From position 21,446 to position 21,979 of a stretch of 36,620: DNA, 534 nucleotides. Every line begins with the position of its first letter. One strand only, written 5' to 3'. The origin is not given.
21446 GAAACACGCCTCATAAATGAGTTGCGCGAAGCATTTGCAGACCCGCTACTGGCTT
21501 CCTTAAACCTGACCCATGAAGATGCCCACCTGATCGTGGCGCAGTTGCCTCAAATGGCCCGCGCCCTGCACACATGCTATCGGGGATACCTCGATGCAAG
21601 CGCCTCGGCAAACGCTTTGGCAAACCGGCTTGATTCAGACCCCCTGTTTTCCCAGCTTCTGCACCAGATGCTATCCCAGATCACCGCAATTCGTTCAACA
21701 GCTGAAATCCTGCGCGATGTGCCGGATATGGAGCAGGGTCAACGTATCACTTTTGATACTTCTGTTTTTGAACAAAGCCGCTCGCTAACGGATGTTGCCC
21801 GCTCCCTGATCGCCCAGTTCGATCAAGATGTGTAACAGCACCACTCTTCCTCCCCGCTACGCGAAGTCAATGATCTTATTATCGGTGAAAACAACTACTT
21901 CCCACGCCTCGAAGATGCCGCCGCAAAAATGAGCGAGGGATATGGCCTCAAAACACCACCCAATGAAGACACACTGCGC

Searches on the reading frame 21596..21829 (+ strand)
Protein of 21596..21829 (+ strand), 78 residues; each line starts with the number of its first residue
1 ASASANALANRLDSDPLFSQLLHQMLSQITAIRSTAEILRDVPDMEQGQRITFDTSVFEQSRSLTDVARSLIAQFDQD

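Call 95: find_related_loci(query=A5, collection=metagenome_contigs, flank=7000)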
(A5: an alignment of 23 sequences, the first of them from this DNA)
Query A5 (78 aa) in metagenome_contigs; peptide patterns used: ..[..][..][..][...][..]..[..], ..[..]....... (x = any residue, [..] = any of these).
373 stretches matched a pattern; 205 encode a relative of the query (tblastn E <= 1e-3); the best 80 are kept; 80 distinct loci.
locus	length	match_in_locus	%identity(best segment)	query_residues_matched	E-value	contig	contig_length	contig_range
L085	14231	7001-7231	71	2-78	1e-32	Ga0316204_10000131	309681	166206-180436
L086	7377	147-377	73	2-78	2e-32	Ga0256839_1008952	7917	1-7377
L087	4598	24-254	71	2-78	1e-31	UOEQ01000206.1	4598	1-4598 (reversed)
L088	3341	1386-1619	65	1-78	1e-30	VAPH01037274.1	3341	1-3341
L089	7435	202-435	65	1-78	5e-30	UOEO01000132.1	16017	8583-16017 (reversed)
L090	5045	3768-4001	64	1-78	1e-29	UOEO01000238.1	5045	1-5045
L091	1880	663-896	62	1-78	1e-27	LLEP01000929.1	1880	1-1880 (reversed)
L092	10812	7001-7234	62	1-78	2e-27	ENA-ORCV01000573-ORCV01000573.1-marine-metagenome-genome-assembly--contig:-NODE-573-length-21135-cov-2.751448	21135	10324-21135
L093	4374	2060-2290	61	1-77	3e-26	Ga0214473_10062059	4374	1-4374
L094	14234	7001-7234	58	1-78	6e-26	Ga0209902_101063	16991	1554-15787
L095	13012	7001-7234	58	1-78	6e-26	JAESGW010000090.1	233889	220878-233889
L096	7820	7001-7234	56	1-78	7e-26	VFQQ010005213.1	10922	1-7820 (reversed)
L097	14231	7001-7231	58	1-77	8e-26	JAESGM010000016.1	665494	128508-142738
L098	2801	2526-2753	62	1-76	2e-25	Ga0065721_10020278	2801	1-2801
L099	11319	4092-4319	61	1-76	2e-25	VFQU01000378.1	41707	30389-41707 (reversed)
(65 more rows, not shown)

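Call 96: search_solved_structures(query=A5, max_evalue=10, show_alignments=3)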
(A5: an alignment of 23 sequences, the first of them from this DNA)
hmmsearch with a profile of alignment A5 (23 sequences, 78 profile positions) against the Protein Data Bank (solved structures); distinct sequences matched with E-value up to 10: 18.
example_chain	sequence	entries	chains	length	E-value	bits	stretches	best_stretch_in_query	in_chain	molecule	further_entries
5h7b_A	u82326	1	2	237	3.2e-07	33.4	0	38-71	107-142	Immunoglobulin G-binding protein A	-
5h7a_C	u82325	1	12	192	3.3e-06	30.1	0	37-71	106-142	Immunoglobulin G-binding protein A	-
5h79_D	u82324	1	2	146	8.1e-05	25.7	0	37-71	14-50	Immunoglobulin G-binding protein A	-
4npf_Y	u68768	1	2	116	0.0049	19.9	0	38-68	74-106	Immunoglobulin G-binding protein A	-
2c2a_A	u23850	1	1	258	0.11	15.6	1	11-71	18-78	SENSOR HISTIDINE KINASE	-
3dge_A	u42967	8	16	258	0.11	15.6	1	11-71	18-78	Sensor protein | Histidine kinase | Sensor histidine kinase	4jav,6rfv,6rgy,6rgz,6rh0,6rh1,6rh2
5uht_A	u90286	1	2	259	0.11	15.6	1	11-71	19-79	Sensor histidine kinase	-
6azr_A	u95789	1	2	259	0.14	15.2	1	11-71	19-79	Sensor histidine kinase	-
1p94_A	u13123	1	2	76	0.15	15.2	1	29-74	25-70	plasmid partition protein ParG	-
3qwo_C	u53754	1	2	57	0.37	13.9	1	39-71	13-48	motavizumab epitope scaffold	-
9qbj_I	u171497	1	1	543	0.59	13.3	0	37-65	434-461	Maltose/maltodextrin-binding periplasmic protein,Immunoglobulin G-binding protein A,Immuno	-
9qbj_J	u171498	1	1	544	0.6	13.3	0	37-65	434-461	Maltose/maltodextrin-binding periplasmic protein,Immunoglobulin G-binding protein A,Immuno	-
7rxc_B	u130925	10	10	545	0.6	13.3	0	37-65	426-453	Maltodextrin-binding protein,Immunoglobulin G-binding protein A,Immunoglobulin G-binding p | Maltose/maltodextrin-binding periplasmic protein,Immunoglobulin G-b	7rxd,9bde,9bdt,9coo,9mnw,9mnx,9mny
7tis_A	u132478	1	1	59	0.62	13.2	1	37-71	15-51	Immunoglobulin G binding protein A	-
8jxr_C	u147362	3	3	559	0.64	13.2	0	37-65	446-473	Maltose/maltodextrin-binding periplasmic protein,Immunoglobulin G-binding protein A,Immuno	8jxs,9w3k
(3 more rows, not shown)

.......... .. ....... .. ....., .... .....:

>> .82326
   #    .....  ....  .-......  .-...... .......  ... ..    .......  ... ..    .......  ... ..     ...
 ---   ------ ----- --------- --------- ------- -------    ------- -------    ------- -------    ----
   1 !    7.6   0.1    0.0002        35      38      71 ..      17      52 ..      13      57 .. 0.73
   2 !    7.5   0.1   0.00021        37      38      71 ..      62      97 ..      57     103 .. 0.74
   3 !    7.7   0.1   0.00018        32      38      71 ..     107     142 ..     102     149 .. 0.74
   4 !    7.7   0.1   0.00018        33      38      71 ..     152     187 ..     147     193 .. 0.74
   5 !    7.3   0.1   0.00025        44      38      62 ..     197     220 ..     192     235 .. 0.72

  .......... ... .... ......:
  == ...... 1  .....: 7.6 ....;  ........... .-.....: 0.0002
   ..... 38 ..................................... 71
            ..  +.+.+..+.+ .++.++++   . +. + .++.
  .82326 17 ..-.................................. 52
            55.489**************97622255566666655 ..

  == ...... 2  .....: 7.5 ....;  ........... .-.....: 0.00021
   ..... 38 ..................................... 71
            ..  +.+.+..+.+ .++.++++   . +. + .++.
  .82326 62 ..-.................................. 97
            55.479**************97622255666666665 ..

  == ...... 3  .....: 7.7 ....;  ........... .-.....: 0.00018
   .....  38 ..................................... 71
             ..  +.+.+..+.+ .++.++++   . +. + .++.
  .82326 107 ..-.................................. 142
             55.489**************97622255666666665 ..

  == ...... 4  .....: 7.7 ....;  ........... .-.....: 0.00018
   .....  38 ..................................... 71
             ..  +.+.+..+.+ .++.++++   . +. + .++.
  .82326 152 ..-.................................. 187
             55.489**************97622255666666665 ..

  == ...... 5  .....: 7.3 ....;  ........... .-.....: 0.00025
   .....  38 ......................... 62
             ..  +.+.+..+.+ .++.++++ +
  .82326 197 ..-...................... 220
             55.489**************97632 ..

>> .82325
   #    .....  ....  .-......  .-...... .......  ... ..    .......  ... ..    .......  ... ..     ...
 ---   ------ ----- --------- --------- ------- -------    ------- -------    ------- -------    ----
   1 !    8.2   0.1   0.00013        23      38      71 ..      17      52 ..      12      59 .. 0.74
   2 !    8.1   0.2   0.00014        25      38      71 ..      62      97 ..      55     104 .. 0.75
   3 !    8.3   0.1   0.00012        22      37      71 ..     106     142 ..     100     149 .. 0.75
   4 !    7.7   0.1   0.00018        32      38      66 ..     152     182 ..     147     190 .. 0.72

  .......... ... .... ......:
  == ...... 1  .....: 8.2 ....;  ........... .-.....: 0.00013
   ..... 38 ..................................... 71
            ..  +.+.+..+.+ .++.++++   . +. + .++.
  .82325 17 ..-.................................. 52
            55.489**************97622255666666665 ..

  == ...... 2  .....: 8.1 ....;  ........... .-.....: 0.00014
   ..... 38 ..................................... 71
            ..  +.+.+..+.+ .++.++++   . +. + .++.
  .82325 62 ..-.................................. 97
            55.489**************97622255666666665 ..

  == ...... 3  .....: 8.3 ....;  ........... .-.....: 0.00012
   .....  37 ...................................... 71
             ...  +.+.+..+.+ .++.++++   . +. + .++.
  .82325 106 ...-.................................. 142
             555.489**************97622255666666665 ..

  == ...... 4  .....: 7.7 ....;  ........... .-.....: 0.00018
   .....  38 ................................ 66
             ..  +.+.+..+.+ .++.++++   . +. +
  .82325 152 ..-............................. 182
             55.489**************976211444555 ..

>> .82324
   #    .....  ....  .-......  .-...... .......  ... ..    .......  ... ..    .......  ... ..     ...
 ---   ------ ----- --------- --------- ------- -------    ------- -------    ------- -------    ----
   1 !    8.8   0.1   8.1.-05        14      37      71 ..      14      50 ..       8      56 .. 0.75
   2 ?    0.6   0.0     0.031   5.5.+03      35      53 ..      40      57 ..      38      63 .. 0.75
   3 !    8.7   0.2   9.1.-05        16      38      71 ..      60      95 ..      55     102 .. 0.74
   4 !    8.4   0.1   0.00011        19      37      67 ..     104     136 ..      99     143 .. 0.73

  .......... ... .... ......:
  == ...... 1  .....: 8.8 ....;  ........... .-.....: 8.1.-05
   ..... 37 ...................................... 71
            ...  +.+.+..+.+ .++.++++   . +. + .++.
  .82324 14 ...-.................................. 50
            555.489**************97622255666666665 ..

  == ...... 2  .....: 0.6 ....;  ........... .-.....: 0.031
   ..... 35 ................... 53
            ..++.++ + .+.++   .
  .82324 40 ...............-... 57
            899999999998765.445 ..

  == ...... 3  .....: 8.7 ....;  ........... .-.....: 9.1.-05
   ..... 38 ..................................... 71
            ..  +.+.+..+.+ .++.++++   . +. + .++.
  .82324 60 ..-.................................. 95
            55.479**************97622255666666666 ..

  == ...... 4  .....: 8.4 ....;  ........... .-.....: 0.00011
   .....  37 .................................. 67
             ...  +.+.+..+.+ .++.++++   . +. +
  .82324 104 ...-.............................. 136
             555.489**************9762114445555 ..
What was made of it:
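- Tried and rejected: The top hits were spurious protein-A repeat matches (call 96).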

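Call 106: search_protein_representatives(protein=window:21596-21829:+)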
Query: 78 residues. Proteins with E-value up to 0.001 (for the whole library): 238; up to 1e-10: 15; up to 1e-30: 0. The best 150 are listed.
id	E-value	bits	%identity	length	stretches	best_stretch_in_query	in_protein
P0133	5.3e-18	80.0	59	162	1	2-76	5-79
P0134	4.6e-17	77.0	59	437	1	2-76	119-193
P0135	3.9e-16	74.1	57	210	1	1-77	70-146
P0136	1.2e-14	69.4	53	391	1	2-78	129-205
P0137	3.3e-14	68.0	52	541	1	2-77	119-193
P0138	5.5e-14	67.3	53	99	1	1-75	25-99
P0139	5.6e-14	67.3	52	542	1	2-76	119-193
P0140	6.5e-13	63.9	50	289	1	6-77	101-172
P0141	1.5e-12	62.8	48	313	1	1-77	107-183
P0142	2.1e-12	62.3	52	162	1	1-75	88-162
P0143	5.2e-12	61.1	50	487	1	6-77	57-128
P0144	1.2e-11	59.9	49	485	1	1-77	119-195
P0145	2.1e-11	59.2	48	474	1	1-77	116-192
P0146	2.3e-11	59.1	51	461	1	3-77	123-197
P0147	5.7e-11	57.8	47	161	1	13-78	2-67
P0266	2.6e-05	40.0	40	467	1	2-73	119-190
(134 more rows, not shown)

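Call 110: find_homologous_proteins(query=P0266, max_evalue=1e-10)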
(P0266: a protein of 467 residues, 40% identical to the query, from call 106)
Query P0266 (467 aa): 279 proteins with E <= 1e-10 among 8000 candidates; the best 120 are listed.
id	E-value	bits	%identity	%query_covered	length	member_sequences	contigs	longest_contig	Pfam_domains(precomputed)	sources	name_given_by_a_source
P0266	0.0e+0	1010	100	100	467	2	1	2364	PF12844.14,PF09856.15,PF01381.29,PF06114.20,PF13560.13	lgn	-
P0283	3.3e-270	914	91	100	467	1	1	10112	PF12844.14,PF09856.15,PF01381.29,PF06114.20,PF13560.13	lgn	-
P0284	3.9e-252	855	85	100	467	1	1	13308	PF12844.14,PF09856.15,PF01381.29,PF06114.20,PF13560.13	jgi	jgi:predicted transcriptional regulator/transcriptional regulator with XRE-family HTH domain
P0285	7.8e-224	762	77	99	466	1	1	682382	PF12844.14,PF09856.15,PF01381.29,PF06114.20,PF13560.13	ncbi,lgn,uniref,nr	ncbi:XRE family transcriptional regulator [Acuticoccus mangrovi]|uniref:DUF2083 domain-containing pr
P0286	7.7e-216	735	73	100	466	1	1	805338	PF12844.14,PF09856.15,PF01381.29,PF06114.20,PF13560.13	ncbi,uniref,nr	ncbi:helix-turn-helix domain-containing protein [Acuticoccus kandeliae]|uniref:helix-turn-helix doma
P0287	4.1e-215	733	75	99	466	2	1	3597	PF12844.14,PF09856.15,PF01381.29,PF06114.20,PF13560.13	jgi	jgi:predicted transcriptional regulator/transcriptional regulator with XRE-family HTH domain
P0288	2.3e-214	730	74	99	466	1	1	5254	PF12844.14,PF09856.15,PF01381.29,PF06114.20,PF13560.13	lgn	-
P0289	2.4e-214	730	75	99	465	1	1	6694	PF12844.14,PF09856.15,PF01381.29,PF06114.20,PF13560.13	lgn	-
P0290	5.3e-214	729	73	100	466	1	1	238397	PF12844.14,PF09856.15,PF01381.29,PF06114.20,PF13560.13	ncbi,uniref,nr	ncbi:short-chain fatty acyl-CoA regulator family protein [Acuticoccus sp. M5D2P5]|uniref:helix-turn-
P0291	8.1e-214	729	74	99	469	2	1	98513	PF12844.14,PF09856.15,PF01381.29,PF06114.20,PF13560.13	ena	-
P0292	5.7e-213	726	74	99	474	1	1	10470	PF12844.14,PF09856.15,PF01381.29,PF06114.20,PF13560.13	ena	-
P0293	3.4e-212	723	75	100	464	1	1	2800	PF12844.14,PF09856.15,PF01381.29,PF06114.20,PF13560.13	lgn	-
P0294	8.7e-211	719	74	99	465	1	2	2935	PF12844.14,PF09856.15,PF01381.29,PF06114.20,PF13560.13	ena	-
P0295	3.1e-210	717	73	99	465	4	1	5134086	PF12844.14,PF09856.15,PF01381.29,PF06114.20,PF13560.13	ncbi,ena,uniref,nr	ncbi:helix-turn-helix domain-containing protein [Acuticoccus sp. I52.16.1]|uniref:helix-turn-helix d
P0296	8.0e-210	716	74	99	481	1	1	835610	PF12844.14,PF09856.15,PF01381.29,PF06114.20,PF13560.13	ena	-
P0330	3.8e-105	371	43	98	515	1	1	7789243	PF09856.15,PF01381.29,PF00512.32,PF06114.20,PF13560.13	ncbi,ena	-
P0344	8.3e-96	340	42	98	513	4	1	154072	PF09856.15,PF01381.29,PF06114.20,PF13560.13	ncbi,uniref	ncbi:helix-turn-helix domain-containing protein [Ferrovibrio xuzhouensis]|uniref:Helix-turn-helix do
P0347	1.4e-94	336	40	94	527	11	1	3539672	PF12844.14,PF13413.13,PF09856.15,PF01381.29,PF06114.20,PF13560.13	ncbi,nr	ncbi:helix-turn-helix domain-containing protein [Roseitalea porphyridii]|nr:short-chain fatty acyl-C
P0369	5.3e-84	301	39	100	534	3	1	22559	PF09856.15,PF01381.29,PF06114.20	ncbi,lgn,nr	ncbi:MAG: DUF2083 domain-containing protein [Limnobacter sp.]|nr:DUF2083 domain-containing protein [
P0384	2.5e-81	292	53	41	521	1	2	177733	PF12844.14,PF09856.15,PF01381.29,PF06114.20,PF13560.13,PF13443.13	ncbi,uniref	ncbi:helix-turn-helix domain-containing protein [Azospirillum sp. ST 5-10]|uniref:helix-turn-helix d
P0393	2.6e-80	289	40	98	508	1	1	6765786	PF12844.14,PF09856.15,PF01381.29,PF06114.20,PF13560.13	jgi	jgi:predicted transcriptional regulator/transcriptional regulator with XRE-family HTH domain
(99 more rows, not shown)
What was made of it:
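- Pfam HisKA is precomputed on 7 members (call 110).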

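Call 111: find_encoding_contigs(protein=P0295, flank=7000, max_places=1)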
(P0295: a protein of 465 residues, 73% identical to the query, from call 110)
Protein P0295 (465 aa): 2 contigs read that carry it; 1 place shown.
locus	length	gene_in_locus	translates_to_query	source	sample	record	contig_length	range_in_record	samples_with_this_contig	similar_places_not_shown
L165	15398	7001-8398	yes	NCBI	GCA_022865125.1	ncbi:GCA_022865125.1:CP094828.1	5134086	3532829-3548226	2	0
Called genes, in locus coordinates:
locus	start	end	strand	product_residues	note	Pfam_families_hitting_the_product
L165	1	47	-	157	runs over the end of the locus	PF00190:Cupin_1 (faint), PF07883:Cupin_2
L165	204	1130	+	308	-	PF02574:S-methyl_trans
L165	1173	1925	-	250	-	PF00005:ABC_tran, PF13304:AAA_21 (faint)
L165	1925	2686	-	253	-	PF00005:ABC_tran, PF13304:AAA_21 (faint), PF12399:BCA_ABC_TP_C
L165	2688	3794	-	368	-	PF02653:BPD_transp_2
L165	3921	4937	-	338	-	PF02653:BPD_transp_2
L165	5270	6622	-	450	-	PF13458:Peripla_BP_6, PF01094:ANF_receptor, PF13433:Peripla_BP_5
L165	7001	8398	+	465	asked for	PF01381:HTH_3, PF12844:HTH_19, PF13560:HTH_31, PF06114:Peptidase_M78, PF09856:ScfRs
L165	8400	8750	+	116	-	PF00072:Response_reg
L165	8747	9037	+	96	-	-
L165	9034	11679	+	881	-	PF00512:HisKA, PF02518:HATPase_c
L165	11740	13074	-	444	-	PF00009:GTP_EFTU (weak), PF00025:Arf (faint), PF01926:MMR_HSR1, PF02421:FeoB_N, PF00009:GTP_EFTU, PF01926:MMR_HSR1, PF02421:FeoB_N, PF14714:KH_dom-like, +5 more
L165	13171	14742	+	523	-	PF00015:MCPsignal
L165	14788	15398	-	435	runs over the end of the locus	PF13360:PQQ_2 (weak), PF01011:PQQ (faint), PF25293:Beta-prop_EMC1_N (faint), PF13570:Beta-prop_ACSF4, PF13360:PQQ_2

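Call 112: find_encoding_contigs(protein=P0330, flank=7000, max_places=1)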
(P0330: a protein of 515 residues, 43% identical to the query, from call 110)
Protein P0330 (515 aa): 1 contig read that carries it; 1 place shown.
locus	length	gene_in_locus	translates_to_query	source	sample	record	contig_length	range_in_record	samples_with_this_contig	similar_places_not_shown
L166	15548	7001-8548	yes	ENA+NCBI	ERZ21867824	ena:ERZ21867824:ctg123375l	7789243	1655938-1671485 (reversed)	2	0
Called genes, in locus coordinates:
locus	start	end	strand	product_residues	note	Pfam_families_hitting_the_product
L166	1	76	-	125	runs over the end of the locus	PF00072:Response_reg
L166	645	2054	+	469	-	PF13458:Peripla_BP_6, PF01094:ANF_receptor, PF13433:Peripla_BP_5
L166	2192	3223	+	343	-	PF02653:BPD_transp_2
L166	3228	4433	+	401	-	PF02653:BPD_transp_2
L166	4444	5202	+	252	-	PF02463:SMC_N (faint), PF13555:AAA_29 (weak), PF00005:ABC_tran, PF13304:AAA_21 (faint), PF12399:BCA_ABC_TP_C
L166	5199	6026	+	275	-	PF00005:ABC_tran, PF13304:AAA_21 (faint)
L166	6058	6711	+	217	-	PF00512:HisKA (weak)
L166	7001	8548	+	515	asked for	PF01381:HTH_3, PF13560:HTH_31 (weak), PF00512:HisKA (faint), PF06114:Peptidase_M78, PF09856:ScfRs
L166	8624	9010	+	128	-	PF00072:Response_reg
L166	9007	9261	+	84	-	-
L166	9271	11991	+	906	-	PF00512:HisKA, PF02518:HATPase_c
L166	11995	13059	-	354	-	PF04055:Radical_SAM (weak), PF13186:SPASM (weak)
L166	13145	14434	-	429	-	PF00890:FAD_binding_2 (weak), PF01266:DAO, PF07992:Pyr_redox_2 (faint), PF12831:FAD_oxidored (weak)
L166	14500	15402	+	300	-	PF00491:Arginase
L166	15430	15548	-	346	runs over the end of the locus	PF05686:Glyco_transf_90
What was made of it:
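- On HisKA / DHp phosphotransfer domain (applied to the ScfR insertion): It is precomputed on 7 of 120 distant members, faint or weak in the one locus inspected (calls 110, 112).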

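Call 113: find_encoding_contigs(protein=P0369, flank=7000, max_places=1)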
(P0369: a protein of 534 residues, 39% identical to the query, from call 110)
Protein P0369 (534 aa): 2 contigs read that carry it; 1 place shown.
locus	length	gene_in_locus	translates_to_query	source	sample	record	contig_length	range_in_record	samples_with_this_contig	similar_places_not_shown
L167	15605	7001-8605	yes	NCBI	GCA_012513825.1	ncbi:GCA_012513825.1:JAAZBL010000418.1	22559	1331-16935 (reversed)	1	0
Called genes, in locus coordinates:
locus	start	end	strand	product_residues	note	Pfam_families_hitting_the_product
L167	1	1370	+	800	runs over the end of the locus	PF17914:HopA1, PF05147:LANC_like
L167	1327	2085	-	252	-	PF00005:ABC_tran, PF13304:AAA_21 (faint)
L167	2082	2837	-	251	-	PF13476:AAA_23 (weak), PF13555:AAA_29 (faint), PF00005:ABC_tran, PF13304:AAA_21 (faint), PF12399:BCA_ABC_TP_C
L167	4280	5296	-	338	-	PF02653:BPD_transp_2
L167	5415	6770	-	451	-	PF13433:Peripla_BP_5 (weak), PF13458:Peripla_BP_6, PF01094:ANF_receptor, PF13433:Peripla_BP_5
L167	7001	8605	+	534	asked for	PF01381:HTH_3, PF06114:Peptidase_M78, PF09856:ScfRs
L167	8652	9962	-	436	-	PF00037:Fer4 (weak), PF12797:Fer4_2 (faint), PF12837:Fer4_6 (weak), PF13237:Fer4_10, PF14697:Fer4_21 (weak), PF12838:Fer4_7, PF13187:Fer4_9 (weak), PF00175:NAD_binding_1, +1 more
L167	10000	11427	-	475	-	PF05138:PaaA_PaaC (faint)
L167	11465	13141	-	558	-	PF00378:ECH_1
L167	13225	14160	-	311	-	PF01381:HTH_3, PF12844:HTH_19 (faint), PF13443:HTH_26 (weak), PF13560:HTH_31, PF13238:AAA_18 (weak), PF13671:AAA_33 (weak), PF01202:SKI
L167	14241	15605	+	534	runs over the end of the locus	PF00501:AMP-binding, PF13193:AMP-binding_C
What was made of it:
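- One Limnobacter locus has the ScfR with its insertion but no receiver or kinase nearby (call 113).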

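Call 115: find_encoding_contigs(protein=P0384, flank=6000, max_places=1)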
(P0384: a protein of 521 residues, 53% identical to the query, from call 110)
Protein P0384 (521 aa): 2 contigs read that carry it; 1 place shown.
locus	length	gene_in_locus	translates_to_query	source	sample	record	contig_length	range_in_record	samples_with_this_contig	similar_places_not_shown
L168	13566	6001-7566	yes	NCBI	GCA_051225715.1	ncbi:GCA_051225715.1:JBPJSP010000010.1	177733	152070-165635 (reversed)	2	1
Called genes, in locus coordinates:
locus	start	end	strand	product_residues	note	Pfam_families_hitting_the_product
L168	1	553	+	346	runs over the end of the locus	PF00497:SBP_bac_3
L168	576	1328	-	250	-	PF00005:ABC_tran, PF13304:AAA_21 (weak)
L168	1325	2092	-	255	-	PF02463:SMC_N (faint), PF00005:ABC_tran, PF13304:AAA_21 (faint), PF12399:BCA_ABC_TP_C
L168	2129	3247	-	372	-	PF02653:BPD_transp_2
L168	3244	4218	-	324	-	PF02653:BPD_transp_2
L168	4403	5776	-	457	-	PF13458:Peripla_BP_6, PF01094:ANF_receptor (weak), PF13433:Peripla_BP_5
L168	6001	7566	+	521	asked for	PF01381:HTH_3, PF12844:HTH_19, PF13443:HTH_26 (faint), PF13560:HTH_31, PF06114:Peptidase_M78, PF09856:ScfRs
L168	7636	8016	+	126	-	PF00072:Response_reg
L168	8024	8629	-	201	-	-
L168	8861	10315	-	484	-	PF10604:Polyketide_cyc2, PF08240:ADH_N, PF00107:ADH_zinc_N, PF13602:ADH_zinc_N_2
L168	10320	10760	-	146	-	PF10604:Polyketide_cyc2, PF03364:Polyketide_cyc (faint)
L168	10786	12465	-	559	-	PF01145:Band_7, PF15975:Flot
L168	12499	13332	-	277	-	PF09370:PEP_hydrolase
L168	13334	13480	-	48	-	-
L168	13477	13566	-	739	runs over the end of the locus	PF00005:ABC_tran, PF13304:AAA_21 (faint), PF06792:UPF0261, PF23189:UPF0261_C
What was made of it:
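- Azospirillum keeps the ScfR-REC pair without a kinase (call 115). The ScfR-REC pair is retained without a kinase in Azospirillum (call 115). The Azospirillum ScfR-REC pair and the Limnobacter ScfR alone lack an adjacent kinase (calls 113, 115).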

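Call 116: find_encoding_contigs(protein=P0344, flank=6000, max_places=1)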
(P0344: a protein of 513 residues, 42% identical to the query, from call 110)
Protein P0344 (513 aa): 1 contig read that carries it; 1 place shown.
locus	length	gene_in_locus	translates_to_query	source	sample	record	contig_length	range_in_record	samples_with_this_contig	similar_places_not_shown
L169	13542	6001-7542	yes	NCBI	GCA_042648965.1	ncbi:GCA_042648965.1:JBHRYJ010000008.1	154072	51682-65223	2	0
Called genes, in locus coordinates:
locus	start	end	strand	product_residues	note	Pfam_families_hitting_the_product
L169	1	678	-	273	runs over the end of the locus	PF01618:MotA_ExbB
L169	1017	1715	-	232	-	PF00005:ABC_tran, PF13304:AAA_21 (faint)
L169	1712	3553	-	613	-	PF02653:BPD_transp_2, PF00005:ABC_tran, PF13304:AAA_21 (faint), PF12399:BCA_ABC_TP_C (weak)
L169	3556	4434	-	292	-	PF02653:BPD_transp_2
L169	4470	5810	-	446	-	PF13433:Peripla_BP_5, PF13458:Peripla_BP_6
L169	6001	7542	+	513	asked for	PF01381:HTH_3, PF13560:HTH_31, PF06114:Peptidase_M78, PF09856:ScfRs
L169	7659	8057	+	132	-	PF00072:Response_reg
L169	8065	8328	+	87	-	-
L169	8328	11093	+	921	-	PF00512:HisKA, PF02518:HATPase_c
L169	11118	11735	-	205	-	PF00440:TetR_N, PF13977:TetR_C_6 (weak), PF16925:TetR_C_13, PF21993:TetR_C_13_2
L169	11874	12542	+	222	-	PF00578:AhpC-TSA, PF08534:Redoxin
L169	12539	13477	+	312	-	PF00892:EamA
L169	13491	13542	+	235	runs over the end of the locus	PF02798:GST_N, PF13417:GST_N_3, PF13409:GST_N_2, PF00043:GST_C, PF14497:GST_C_3, PF13410:GST_C_2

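Call 117: find_encoding_contigs(protein=P0393, flank=6000, max_places=1)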
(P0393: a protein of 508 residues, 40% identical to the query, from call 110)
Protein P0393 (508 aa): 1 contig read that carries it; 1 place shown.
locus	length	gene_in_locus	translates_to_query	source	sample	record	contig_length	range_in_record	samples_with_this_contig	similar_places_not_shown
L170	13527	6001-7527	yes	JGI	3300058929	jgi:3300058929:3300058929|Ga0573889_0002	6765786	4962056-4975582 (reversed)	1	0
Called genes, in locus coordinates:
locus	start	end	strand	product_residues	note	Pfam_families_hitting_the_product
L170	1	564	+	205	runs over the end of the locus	PF13560:HTH_31 (weak), PF01381:HTH_3, PF07883:Cupin_2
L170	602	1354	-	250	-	PF00005:ABC_tran, PF13304:AAA_21 (faint)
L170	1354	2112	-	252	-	PF00005:ABC_tran, PF13304:AAA_21 (faint), PF12399:BCA_ABC_TP_C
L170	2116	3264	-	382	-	PF02653:BPD_transp_2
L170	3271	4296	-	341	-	PF02653:BPD_transp_2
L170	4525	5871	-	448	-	PF13433:Peripla_BP_5, PF13458:Peripla_BP_6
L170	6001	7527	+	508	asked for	PF01381:HTH_3, PF12844:HTH_19 (weak), PF13560:HTH_31, PF06114:Peptidase_M78, PF09856:ScfRs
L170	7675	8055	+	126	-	PF00072:Response_reg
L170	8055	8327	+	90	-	-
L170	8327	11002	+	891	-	PF00512:HisKA, PF02518:HATPase_c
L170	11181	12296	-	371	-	PF13808:DDE_Tnp_1_assoc, PF01609:DDE_Tnp_1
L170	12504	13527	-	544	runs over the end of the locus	PF00732:GMC_oxred_N, PF05199:GMC_oxred_C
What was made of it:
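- The substrate is guessed from the neighbouring acs gene, which is absent from several distant loci (calls 111, 115, 117).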

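Call 118: find_encoding_contigs(protein=P0347, flank=6000, max_places=1)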
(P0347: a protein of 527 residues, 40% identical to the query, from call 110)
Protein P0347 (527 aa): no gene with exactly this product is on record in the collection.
